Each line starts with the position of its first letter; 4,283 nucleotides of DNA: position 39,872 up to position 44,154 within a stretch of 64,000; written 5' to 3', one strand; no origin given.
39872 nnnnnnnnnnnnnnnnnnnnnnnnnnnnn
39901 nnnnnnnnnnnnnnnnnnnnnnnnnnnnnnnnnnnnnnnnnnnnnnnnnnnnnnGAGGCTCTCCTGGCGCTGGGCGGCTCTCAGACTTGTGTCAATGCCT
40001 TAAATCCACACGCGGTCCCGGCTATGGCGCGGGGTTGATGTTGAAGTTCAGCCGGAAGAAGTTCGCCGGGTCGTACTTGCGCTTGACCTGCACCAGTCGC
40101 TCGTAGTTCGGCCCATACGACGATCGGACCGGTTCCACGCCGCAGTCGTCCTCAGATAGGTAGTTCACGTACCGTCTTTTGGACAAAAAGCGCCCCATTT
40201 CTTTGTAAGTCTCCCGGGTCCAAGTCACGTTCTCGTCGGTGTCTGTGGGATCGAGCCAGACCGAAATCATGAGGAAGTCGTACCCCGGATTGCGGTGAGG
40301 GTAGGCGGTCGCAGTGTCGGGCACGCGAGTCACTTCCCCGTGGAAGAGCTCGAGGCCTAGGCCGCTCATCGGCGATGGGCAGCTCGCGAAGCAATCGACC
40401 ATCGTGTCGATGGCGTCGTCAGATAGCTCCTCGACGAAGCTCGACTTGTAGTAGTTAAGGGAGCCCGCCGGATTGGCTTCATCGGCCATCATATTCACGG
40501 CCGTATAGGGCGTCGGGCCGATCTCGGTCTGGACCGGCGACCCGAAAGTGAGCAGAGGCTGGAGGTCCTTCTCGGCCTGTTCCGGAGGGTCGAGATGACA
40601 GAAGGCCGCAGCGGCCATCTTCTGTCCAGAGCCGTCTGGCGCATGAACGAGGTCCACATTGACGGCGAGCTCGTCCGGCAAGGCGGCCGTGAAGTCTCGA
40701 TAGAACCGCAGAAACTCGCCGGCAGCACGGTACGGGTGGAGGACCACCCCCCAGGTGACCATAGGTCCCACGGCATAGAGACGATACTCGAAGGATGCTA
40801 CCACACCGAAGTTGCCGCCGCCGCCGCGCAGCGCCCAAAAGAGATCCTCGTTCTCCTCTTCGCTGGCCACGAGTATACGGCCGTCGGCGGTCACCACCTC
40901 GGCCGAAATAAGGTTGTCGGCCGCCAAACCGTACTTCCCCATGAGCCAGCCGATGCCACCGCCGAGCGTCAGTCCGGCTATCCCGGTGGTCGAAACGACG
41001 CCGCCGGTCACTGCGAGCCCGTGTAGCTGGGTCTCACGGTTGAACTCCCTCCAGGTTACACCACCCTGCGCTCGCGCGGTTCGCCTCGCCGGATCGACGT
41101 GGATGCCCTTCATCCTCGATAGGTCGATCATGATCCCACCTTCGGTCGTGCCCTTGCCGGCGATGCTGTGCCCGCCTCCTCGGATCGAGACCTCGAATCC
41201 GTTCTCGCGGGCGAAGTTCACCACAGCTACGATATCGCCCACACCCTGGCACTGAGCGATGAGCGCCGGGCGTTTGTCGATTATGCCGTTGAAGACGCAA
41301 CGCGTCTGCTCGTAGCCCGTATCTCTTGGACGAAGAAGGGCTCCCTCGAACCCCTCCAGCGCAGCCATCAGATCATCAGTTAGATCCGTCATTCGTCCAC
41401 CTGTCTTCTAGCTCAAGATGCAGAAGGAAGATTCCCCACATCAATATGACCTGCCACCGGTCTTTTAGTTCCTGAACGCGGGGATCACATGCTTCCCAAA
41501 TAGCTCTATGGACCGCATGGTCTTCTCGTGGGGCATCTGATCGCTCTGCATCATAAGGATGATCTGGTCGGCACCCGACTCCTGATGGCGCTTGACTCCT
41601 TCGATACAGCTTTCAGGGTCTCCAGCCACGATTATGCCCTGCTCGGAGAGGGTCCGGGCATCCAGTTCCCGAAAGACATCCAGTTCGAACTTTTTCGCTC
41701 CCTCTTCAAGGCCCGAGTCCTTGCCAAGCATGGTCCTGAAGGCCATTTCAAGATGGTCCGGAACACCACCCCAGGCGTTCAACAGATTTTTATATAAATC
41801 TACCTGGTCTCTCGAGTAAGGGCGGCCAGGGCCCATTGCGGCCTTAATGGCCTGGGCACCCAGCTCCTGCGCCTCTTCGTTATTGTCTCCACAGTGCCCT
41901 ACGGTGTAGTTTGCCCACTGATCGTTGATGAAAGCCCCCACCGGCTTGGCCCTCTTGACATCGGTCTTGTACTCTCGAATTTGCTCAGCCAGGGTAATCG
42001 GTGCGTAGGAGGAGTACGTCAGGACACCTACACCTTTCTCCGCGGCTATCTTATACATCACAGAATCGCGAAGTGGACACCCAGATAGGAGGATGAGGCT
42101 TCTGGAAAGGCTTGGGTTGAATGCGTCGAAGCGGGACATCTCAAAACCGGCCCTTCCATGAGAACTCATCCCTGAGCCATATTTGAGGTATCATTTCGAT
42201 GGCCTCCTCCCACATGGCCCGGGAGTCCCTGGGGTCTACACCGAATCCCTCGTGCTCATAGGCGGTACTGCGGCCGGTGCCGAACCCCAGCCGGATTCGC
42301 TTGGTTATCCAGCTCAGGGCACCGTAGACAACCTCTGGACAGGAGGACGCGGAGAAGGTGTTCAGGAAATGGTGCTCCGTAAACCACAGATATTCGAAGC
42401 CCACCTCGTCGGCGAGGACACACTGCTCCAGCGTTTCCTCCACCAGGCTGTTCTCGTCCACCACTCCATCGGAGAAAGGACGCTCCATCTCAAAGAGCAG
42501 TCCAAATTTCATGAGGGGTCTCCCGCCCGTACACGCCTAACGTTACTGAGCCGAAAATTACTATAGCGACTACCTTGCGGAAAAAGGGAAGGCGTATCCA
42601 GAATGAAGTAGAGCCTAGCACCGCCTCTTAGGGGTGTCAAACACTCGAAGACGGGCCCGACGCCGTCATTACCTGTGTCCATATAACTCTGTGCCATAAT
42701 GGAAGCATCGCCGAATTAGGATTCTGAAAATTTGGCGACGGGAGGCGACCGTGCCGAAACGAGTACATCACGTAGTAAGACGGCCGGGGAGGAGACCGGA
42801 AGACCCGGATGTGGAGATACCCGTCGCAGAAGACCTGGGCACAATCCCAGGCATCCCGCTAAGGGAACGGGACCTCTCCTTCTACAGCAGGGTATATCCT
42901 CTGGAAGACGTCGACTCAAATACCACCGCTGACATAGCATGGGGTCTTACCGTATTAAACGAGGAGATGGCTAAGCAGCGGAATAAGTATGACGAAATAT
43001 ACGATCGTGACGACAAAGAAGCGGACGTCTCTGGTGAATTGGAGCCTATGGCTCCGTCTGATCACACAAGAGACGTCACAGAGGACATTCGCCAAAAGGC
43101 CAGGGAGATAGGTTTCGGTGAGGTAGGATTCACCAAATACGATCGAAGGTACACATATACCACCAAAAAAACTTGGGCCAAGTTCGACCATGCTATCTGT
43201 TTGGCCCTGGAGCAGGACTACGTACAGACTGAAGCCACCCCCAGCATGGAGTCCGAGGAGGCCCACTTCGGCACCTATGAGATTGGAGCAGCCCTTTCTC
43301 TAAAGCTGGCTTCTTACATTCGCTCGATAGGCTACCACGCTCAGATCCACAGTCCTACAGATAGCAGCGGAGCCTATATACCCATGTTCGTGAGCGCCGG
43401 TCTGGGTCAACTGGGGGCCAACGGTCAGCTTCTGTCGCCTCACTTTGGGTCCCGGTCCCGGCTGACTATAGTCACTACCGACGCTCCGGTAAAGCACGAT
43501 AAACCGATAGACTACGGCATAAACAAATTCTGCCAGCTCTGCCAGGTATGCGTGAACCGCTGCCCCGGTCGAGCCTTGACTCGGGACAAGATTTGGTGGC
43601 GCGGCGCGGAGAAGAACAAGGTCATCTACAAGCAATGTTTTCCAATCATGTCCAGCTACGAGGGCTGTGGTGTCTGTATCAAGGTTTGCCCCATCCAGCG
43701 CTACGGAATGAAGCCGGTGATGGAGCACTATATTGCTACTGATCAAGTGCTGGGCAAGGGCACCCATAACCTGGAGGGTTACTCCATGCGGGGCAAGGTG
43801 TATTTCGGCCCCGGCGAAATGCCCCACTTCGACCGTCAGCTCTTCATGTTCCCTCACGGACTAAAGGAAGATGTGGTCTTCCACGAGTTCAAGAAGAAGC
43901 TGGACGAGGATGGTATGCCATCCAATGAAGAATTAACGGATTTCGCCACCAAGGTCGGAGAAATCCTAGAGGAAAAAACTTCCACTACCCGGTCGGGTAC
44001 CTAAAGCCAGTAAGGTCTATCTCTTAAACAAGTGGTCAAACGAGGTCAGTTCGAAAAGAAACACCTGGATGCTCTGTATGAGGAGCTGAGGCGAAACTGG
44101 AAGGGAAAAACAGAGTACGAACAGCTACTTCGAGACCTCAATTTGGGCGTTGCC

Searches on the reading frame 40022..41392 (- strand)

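Call 7: search_protein_families(library=pfam, proteins=[window:40022-41392:-], max_evalue=0.001)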
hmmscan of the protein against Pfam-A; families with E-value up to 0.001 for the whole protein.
window:40022-41392:- (456 aa): 2 families
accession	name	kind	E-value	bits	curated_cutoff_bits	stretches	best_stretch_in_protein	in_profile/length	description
PF01565.28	FAD_binding_4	-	5.5e-34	117.3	26.4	1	42-176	1-138/139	FAD binding domain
PF08031.17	BBE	-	9.6e-12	45.2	20.6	1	408-452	2-44/45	Berberine and berberine like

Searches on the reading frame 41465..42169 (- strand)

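Call 7: search_protein_families(library=pfam, proteins=[window:41465-42169:-], max_evalue=0.001)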
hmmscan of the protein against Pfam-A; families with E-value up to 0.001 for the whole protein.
window:41465-42169:- (234 aa): 0 families

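Call 9: search_protein_families(library=pfam, proteins=[window:41465-42169:-], max_evalue=0.1)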
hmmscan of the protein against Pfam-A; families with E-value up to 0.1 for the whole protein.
window:41465-42169:- (234 aa): 1 family
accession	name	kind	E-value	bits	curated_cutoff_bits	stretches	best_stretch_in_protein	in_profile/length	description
PF00296.26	Bac_luciferase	-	0.0071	16.2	27.9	1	38-202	177-314/314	Luciferase-like monooxygenase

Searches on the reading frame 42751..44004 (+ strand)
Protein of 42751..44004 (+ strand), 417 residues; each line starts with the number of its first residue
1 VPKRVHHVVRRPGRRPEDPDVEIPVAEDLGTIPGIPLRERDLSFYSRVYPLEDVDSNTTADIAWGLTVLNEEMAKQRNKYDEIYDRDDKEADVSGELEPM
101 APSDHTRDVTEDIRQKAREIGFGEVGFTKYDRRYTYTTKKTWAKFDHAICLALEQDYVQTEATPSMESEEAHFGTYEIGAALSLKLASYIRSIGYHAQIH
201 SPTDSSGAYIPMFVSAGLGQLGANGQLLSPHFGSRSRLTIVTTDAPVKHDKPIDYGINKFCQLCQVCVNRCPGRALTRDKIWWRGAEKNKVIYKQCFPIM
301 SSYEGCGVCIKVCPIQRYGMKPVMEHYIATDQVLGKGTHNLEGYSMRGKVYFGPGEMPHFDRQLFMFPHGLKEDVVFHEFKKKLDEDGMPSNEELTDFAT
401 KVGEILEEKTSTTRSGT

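Call 7: search_protein_families(library=pfam, proteins=[window:42751-44004:+], max_evalue=0.001)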
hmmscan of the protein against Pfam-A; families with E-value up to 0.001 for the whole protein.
window:42751-44004:+ (417 aa): 3 families
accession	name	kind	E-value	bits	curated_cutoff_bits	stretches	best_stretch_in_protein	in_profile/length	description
PF12838.12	Fer4_7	-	5.8e-05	23.9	27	1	261-314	2-49/52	4Fe-4S dicluster domain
PF13484.11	Fer4_16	-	0.00032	21.8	30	0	261-315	2-65/66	4Fe-4S double cluster binding domain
PF13187.11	Fer4_9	-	0.00067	20.1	27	0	260-275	36-51/52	4Fe-4S dicluster domain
